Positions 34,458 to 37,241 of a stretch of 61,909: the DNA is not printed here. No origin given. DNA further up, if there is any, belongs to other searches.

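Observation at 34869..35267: Mini-intein with class-3 (WCT) signatures splits the Walker A loop of the GpA-type large terminase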

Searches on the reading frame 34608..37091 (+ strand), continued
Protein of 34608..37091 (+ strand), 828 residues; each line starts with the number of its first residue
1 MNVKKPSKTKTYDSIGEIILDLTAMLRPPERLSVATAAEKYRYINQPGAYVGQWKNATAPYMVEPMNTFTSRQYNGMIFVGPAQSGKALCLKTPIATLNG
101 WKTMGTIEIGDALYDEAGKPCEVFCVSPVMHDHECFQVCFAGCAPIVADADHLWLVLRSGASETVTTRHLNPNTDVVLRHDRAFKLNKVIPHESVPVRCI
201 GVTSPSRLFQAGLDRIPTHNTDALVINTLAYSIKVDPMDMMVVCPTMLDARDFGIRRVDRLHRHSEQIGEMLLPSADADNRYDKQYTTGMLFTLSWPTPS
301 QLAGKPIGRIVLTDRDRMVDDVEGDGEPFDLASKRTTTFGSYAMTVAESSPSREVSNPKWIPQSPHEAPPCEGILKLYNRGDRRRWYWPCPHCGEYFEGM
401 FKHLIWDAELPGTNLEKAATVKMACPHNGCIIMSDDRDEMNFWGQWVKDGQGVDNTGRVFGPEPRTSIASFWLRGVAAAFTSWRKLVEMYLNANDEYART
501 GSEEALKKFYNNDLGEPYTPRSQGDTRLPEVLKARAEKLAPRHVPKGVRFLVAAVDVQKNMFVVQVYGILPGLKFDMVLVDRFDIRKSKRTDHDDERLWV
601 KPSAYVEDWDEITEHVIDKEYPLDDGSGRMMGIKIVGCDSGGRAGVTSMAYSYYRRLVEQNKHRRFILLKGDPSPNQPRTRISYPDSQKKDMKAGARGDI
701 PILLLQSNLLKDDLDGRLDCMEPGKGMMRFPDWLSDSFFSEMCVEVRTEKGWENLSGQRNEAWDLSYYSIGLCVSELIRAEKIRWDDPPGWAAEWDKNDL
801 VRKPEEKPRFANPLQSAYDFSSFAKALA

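Call 40: find_homologous_proteins(query=window:34608-37091:+, max_evalue=1e-20)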
Query window:34608-37091:+ (828 aa): 5824 proteins with E <= 1e-20 among 8000 candidates; the best 120 are listed.
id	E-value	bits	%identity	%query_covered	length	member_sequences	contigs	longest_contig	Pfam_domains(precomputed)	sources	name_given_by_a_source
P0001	0.0e+0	1582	94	78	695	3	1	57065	PF05876.19,PF20454.5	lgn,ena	-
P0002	0.0e+0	1446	88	73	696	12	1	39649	PF05876.19,PF20454.5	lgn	-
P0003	0.0e+0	1444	78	78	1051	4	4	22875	PF05876.19,PF20454.5,PF14528.12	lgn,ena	-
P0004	0.0e+0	1418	78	78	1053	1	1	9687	PF05876.19,PF20454.5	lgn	-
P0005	0.0e+0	1379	76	80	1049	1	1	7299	PF05876.19,PF20454.5,PF14528.12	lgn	-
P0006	0.0e+0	1353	82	73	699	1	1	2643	PF05876.19,PF20454.5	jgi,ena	jgi:phage terminase large subunit GpA-like protein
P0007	0.0e+0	1343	83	73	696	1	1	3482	PF05876.19,PF20454.5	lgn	-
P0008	0.0e+0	1340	84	74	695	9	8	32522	PF05876.19,PF20454.5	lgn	-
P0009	0.0e+0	1335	69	98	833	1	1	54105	PF05876.19,PF20454.5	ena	-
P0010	0.0e+0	1332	79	78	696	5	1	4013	PF05876.19,PF20454.5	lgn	-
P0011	0.0e+0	1318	81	73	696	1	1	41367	PF05876.19,PF20454.5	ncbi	-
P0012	0.0e+0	1312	67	100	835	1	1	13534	PF05876.19,PF20454.5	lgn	-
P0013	0.0e+0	1312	77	78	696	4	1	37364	PF05876.19,PF20454.5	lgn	-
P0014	0.0e+0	1309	80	73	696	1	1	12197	PF05876.19,PF20454.5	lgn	-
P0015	0.0e+0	1307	78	78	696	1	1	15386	PF05876.19,PF20454.5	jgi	-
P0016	0.0e+0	1307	81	74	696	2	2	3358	PF05876.19,PF20454.5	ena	-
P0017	0.0e+0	1300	80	73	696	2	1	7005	PF05876.19,PF20454.5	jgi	jgi:phage terminase large subunit GpA-like protein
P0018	0.0e+0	1294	77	78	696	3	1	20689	PF05876.19,PF20454.5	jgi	jgi:phage terminase large subunit GpA-like protein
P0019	0.0e+0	1294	79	73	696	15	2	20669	PF05876.19,PF20454.5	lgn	-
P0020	0.0e+0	1294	80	73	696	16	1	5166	PF05876.19,PF20454.5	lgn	-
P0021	0.0e+0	1294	80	73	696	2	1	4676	PF05876.19,PF20454.5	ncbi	-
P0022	0.0e+0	1293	80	73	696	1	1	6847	PF05876.19,PF20454.5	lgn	-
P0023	0.0e+0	1282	77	76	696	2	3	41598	PF05876.19,PF20454.5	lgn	-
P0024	0.0e+0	1280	79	73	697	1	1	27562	PF05876.19,PF20454.5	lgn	-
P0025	0.0e+0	1275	75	78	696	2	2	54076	PF05876.19,PF20454.5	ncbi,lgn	-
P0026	0.0e+0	1274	80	73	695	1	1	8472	PF05876.19,PF20454.5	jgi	jgi:phage terminase large subunit GpA-like protein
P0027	0.0e+0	1270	75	78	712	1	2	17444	PF05876.19,PF20454.5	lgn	-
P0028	0.0e+0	1261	77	74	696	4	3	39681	PF05876.19,PF20454.5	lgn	-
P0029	0.0e+0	1260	78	74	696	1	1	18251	PF05876.19,PF20454.5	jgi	jgi:phage terminase large subunit GpA-like protein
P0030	0.0e+0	1259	75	78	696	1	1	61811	PF05876.19,PF20454.5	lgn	-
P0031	0.0e+0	1256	78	73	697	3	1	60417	PF05876.19,PF20454.5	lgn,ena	-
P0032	0.0e+0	1254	77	73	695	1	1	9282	PF05876.19,PF20454.5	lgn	-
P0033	0.0e+0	1254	75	78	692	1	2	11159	PF05876.19,PF20454.5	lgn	-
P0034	0.0e+0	1244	76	74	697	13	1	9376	PF05876.19,PF20454.5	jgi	-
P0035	0.0e+0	1239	83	73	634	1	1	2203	PF05876.19,PF20454.5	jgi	jgi:phage terminase large subunit GpA-like protein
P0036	0.0e+0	1232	78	73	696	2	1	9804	PF05876.19,PF20454.5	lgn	-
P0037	0.0e+0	1231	76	73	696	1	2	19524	PF05876.19,PF20454.5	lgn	-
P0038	0.0e+0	1230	67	78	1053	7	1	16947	PF05876.19,PF20454.5,PF14528.12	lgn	-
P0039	0.0e+0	1226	68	77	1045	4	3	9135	PF05876.19,PF20454.5,PF14528.12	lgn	-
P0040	0.0e+0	1224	68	78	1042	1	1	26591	PF05876.19,PF20454.5,PF14528.12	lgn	-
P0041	0.0e+0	1222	67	78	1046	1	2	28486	PF05876.19,PF20454.5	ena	-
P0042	0.0e+0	1222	72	78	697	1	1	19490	PF05876.19,PF20454.5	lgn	-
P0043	0.0e+0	1222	72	78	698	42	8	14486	PF05876.19,PF20454.5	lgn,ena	-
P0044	0.0e+0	1216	72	78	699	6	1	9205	PF05876.19,PF20454.5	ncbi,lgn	-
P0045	0.0e+0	1211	76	74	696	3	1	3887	PF05876.19,PF20454.5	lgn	-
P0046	0.0e+0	1210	73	76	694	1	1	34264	PF05876.19,PF20454.5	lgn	-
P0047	0.0e+0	1205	75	74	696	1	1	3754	PF05876.19,PF20454.5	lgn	-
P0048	0.0e+0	1202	66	78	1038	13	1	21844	PF05876.19,PF20454.5,PF14528.12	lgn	-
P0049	0.0e+0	1195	61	99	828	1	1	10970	PF05876.19,PF20454.5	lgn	-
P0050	0.0e+0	1194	70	78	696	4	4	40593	PF05876.19,PF20454.5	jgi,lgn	jgi:phage terminase large subunit GpA-like protein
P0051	0.0e+0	1190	73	73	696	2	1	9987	PF05876.19,PF20454.5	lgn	-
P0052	0.0e+0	1183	62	99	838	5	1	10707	PF05876.19,PF20454.5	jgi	-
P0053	0.0e+0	1180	73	73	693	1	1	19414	PF05876.19,PF20454.5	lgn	-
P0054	0.0e+0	1178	66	78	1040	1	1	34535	PF05876.19,PF20454.5,PF14528.12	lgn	-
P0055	0.0e+0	1175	71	78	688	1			PF05876.19,PF20454.5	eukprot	eukprot:Opistho-2@30605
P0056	0.0e+0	1174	72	74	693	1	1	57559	PF05876.19,PF20454.5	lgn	-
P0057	0.0e+0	1172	72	74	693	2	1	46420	PF05876.19,PF20454.5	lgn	-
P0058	0.0e+0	1170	71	74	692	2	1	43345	PF05876.19,PF20454.5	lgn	-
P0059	0.0e+0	1170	71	74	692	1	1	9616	PF05876.19,PF20454.5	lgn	-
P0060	0.0e+0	1169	72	73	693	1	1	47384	PF05876.19,PF20454.5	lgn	-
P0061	0.0e+0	1168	72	73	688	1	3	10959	PF05876.19,PF20454.5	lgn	-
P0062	0.0e+0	1166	70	78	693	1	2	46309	PF05876.19,PF20454.5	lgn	-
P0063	0.0e+0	1165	65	77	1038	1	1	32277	PF05876.19,PF20454.5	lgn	-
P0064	0.0e+0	1164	63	78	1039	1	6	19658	PF05204.20,PF05876.19,PF20454.5,PF14528.12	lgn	-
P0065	0.0e+0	1164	72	74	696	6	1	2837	PF05876.19,PF20454.5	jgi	jgi:phage terminase large subunit GpA-like protein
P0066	0.0e+0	1161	73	73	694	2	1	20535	PF05876.19,PF20454.5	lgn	-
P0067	0.0e+0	1160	72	74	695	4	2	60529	PF05876.19,PF20454.5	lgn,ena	-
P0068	0.0e+0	1158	72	73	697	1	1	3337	PF05876.19,PF20454.5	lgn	-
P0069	0.0e+0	1157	71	73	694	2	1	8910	PF05876.19,PF20454.5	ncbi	-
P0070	0.0e+0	1156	69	77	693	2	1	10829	PF05876.19,PF20454.5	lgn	-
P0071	0.0e+0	1155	70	78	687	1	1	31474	PF05876.19,PF20454.5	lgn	-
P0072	0.0e+0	1155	71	73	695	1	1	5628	PF05876.19,PF20454.5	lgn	-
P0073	0.0e+0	1155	72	74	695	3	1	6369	PF05876.19,PF20454.5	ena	-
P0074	0.0e+0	1154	73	73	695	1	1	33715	PF05876.19,PF20454.5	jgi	jgi:phage terminase large subunit GpA-like protein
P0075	0.0e+0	1153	71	73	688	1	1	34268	PF05876.19,PF20454.5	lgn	-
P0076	0.0e+0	1151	71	73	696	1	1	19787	PF05876.19,PF20454.5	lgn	-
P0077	0.0e+0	1151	72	74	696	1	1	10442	PF05876.19,PF20454.5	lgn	-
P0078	0.0e+0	1150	71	73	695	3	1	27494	PF05876.19,PF20454.5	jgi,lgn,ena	-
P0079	0.0e+0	1150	69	78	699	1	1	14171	PF05876.19,PF20454.5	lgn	-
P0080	0.0e+0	1149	69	78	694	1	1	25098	PF05876.19,PF20454.5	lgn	-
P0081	0.0e+0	1149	69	78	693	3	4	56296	PF05876.19,PF20454.5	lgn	-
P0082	0.0e+0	1147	71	73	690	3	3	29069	PF05876.19,PF20454.5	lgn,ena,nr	nr:MAG TPA_asm: terminase large subunit [Caudoviricetes sp.]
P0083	0.0e+0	1147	72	74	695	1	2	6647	PF05876.19,PF20454.5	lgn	-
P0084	0.0e+0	1147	72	73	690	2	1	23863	PF05876.19,PF20454.5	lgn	-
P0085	0.0e+0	1144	69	78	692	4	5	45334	PF05876.19,PF20454.5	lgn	-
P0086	0.0e+0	1143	70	73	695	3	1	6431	PF05876.19,PF20454.5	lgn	-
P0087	0.0e+0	1142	70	73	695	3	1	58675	PF05876.19,PF20454.5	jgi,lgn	-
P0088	0.0e+0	1141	69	76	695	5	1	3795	PF05876.19,PF20454.5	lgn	-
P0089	0.0e+0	1138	71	73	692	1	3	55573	PF05876.19,PF20454.5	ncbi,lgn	-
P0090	0.0e+0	1137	71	73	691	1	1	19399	PF05876.19,PF20454.5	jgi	-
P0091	0.0e+0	1136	71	74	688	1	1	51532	PF05876.19,PF20454.5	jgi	jgi:phage terminase large subunit GpA-like protein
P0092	0.0e+0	1136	71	73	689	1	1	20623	PF05876.19,PF20454.5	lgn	-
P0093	0.0e+0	1135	70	74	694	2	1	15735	PF05876.19,PF20454.5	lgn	-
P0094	0.0e+0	1134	72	73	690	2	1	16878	PF05876.19,PF20454.5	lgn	-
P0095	0.0e+0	1132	71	73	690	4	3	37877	PF05876.19,PF20454.5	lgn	-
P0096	0.0e+0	1132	71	73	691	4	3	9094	PF05876.19,PF20454.5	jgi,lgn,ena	-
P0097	0.0e+0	1130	70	73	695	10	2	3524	PF05876.19,PF20454.5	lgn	-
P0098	0.0e+0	1128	70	73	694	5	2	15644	PF05876.19,PF20454.5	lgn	-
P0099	0.0e+0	1127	69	74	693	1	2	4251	PF05876.19,PF20454.5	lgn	-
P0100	0.0e+0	1126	71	73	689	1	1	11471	PF05876.19,PF20454.5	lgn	-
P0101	0.0e+0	1124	69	73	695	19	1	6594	PF05876.19,PF20454.5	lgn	-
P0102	0.0e+0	1123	70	73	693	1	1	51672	PF05876.19,PF20454.5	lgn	-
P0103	0.0e+0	1123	67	78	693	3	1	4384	PF05876.19,PF20454.5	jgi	jgi:phage terminase large subunit GpA-like protein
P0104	0.0e+0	1123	70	73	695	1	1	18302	PF05876.19,PF20454.5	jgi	jgi:phage terminase large subunit GpA-like protein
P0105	0.0e+0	1122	67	78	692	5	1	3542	PF05876.19,PF20454.5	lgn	-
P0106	0.0e+0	1121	70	73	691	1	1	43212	PF05876.19,PF20454.5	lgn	-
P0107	0.0e+0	1121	67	78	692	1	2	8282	PF05876.19,PF20454.5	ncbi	-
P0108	0.0e+0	1120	70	73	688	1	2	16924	PF05876.19,PF20454.5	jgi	jgi:phage terminase large subunit GpA-like protein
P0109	0.0e+0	1118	70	73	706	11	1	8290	PF05876.19,PF20454.5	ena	-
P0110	0.0e+0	1114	71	73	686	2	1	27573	PF05876.19,PF20454.5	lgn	-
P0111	0.0e+0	1114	68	73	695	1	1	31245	PF05876.19,PF20454.5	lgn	-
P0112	0.0e+0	1113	69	73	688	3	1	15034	PF05876.19,PF20454.5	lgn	-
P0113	0.0e+0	1112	69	78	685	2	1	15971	PF05876.19,PF20454.5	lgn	-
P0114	0.0e+0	1110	71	73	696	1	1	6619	PF05876.19,PF20454.5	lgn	-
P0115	0.0e+0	1106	67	78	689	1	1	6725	PF05876.19,PF20454.5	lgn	-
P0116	0.0e+0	1105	67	73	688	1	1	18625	PF05876.19,PF20454.5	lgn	-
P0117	0.0e+0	1105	69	73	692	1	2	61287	PF05876.19,PF20454.5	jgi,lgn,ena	-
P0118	0.0e+0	1104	61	78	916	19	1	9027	PF05876.19,PF20454.5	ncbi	-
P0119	0.0e+0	1103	65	78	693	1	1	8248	PF05876.19,PF20454.5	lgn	-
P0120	0.0e+0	1103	66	78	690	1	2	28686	PF05876.19,PF20454.5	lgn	-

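Call 42: find_encoding_contigs(protein=P0001, flank=10000, max_places=3)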
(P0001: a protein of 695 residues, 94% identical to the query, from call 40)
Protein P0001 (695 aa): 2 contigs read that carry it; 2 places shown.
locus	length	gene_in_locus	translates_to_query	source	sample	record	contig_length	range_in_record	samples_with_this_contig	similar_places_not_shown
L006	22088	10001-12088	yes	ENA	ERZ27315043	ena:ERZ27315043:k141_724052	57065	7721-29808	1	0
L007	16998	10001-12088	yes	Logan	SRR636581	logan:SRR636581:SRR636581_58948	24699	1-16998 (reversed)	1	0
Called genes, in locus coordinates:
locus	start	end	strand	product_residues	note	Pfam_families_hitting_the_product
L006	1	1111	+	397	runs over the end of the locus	-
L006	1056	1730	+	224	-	-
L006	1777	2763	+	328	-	-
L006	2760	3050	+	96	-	-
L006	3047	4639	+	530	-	PF00176:SNF2-rel_dom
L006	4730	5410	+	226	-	PF01381:HTH_3 (weak)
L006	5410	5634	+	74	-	-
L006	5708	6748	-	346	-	PF00589:Phage_integrase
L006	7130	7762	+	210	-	PF05068:MtlR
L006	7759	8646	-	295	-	-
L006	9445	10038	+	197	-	PF07278:DUF1441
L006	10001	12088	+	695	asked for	PF05876:GpA_ATPase, PF20454:GpA_nuclease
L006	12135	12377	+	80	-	PF02831:gpW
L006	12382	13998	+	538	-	PF05136:Phage_portal_2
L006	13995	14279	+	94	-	-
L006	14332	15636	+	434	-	PF01343:Peptidase_S49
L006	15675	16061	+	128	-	-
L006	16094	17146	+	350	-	PF03864:Phage_cap_E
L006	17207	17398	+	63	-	PF24227:DUF7443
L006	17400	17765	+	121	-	-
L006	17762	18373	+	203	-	-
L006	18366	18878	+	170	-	-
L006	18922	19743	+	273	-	PF27730:UCP028589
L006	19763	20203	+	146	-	PF23789:Pre_tape_measure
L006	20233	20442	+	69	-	-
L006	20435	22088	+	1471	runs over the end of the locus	PF20155:TMP_3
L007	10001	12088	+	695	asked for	PF05876:GpA_ATPase, PF20454:GpA_nuclease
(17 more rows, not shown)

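Call 61: find_encoding_contigs(protein=P0009, flank=3000, max_places=2)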
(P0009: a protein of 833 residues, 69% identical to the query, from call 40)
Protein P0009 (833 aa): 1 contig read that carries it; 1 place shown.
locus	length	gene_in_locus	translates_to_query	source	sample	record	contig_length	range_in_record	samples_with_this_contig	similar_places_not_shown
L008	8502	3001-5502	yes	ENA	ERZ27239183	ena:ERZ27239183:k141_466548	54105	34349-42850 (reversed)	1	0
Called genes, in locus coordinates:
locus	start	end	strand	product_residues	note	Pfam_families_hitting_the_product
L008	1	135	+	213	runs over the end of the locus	-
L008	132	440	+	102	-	-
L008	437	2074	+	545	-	PF00176:SNF2-rel_dom, PF00271:Helicase_C (weak)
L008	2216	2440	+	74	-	-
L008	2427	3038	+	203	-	PF07278:DUF1441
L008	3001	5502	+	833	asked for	PF05876:GpA_ATPase, PF20454:GpA_nuclease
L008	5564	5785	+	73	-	PF02831:gpW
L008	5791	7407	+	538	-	PF05136:Phage_portal_2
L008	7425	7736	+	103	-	-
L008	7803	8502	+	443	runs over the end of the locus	PF01343:Peptidase_S49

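Call 71: list_cluster_members(proteins=[P0118, P0025, P0011, P0089])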
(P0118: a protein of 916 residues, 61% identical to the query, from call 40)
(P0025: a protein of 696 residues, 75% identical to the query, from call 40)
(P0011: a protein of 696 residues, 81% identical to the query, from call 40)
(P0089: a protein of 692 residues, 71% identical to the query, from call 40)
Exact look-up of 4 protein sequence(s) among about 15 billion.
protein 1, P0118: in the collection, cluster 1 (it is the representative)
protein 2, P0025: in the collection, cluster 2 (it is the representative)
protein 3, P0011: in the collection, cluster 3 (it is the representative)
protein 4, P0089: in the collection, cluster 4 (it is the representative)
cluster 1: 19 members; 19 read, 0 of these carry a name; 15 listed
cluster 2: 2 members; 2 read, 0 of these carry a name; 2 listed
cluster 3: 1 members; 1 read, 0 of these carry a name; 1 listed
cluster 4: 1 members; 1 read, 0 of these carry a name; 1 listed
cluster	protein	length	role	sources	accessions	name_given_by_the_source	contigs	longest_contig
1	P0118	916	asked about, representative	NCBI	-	-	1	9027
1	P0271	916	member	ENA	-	-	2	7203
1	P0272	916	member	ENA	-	-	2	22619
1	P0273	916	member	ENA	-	-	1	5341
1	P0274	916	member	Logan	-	-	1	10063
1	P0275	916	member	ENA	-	-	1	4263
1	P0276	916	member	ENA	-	-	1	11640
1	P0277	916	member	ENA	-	-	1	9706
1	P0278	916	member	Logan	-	-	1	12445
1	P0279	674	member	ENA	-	-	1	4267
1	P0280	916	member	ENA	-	-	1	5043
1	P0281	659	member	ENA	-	-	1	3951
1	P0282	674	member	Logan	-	-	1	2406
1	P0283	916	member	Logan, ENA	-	-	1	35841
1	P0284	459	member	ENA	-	-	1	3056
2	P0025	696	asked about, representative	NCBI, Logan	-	-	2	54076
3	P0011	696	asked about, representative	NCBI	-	-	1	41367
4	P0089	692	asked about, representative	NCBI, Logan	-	-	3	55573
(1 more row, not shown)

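Call 79: find_encoding_contigs(protein=P0002, flank=1000, max_places=1)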
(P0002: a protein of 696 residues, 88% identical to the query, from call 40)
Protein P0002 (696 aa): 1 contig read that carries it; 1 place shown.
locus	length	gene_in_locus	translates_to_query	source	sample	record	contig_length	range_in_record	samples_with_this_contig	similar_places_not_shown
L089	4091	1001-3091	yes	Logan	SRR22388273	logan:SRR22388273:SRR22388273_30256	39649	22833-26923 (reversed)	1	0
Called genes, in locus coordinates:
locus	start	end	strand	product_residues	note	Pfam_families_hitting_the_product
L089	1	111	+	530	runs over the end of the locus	PF00176:SNF2-rel_dom, PF04851:ResIII (faint), PF00270:DEAD (faint)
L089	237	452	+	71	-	-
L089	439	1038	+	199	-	PF07278:DUF1441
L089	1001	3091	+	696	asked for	PF05876:GpA_ATPase, PF20454:GpA_nuclease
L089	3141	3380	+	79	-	PF02831:gpW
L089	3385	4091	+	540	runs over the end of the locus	PF05136:Phage_portal_2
